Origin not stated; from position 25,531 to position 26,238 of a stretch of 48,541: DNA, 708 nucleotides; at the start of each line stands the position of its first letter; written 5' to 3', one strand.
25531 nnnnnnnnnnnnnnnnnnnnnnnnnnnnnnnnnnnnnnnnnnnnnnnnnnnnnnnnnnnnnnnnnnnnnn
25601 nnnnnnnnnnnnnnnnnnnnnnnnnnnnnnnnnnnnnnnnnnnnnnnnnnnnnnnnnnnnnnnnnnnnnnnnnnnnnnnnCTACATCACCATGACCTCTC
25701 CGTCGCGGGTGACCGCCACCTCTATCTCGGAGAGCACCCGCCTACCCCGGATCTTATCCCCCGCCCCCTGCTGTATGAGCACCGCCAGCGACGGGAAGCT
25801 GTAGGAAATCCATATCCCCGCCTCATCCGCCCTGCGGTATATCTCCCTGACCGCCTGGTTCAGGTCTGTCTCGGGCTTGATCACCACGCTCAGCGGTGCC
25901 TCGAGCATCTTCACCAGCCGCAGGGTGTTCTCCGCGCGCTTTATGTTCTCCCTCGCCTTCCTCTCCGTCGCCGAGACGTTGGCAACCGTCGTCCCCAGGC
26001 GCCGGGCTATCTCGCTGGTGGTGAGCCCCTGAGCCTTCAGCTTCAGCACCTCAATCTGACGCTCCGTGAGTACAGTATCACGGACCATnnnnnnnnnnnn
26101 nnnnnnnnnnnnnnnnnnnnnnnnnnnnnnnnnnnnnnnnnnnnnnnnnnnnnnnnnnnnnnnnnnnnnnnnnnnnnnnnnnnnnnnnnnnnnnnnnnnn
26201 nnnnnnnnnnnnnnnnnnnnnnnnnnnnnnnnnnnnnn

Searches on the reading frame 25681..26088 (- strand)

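Call 14: search_protein_families(library=pfam, proteins=[window:25681-26088:-], max_evalue=0.001)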
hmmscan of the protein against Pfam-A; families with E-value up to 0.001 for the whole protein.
window:25681-26088:- (135 aa): 5 families
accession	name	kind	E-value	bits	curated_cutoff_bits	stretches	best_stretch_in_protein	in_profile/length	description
PF14601.11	TFX_C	-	1.7e-21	76.4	27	1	52-134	1-83/83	DNA_binding protein, TFX, C-term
PF00196.25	GerE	-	7.6e-07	29.1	23.5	1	6-40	2-36/57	Bacterial regulatory proteins, luxR family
PF08281.18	Sigma70_r4_2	-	9.5e-06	25.6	25.7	1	7-47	11-52/54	Sigma-70, region 4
PF04545.22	Sigma70_r4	-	4.9e-05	23.2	24.1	1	6-50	4-49/50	Sigma-70, region 4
PF13384.12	HTH_23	-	0.00046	20.4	24.6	1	9-34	5-30/50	Homeodomain-like domain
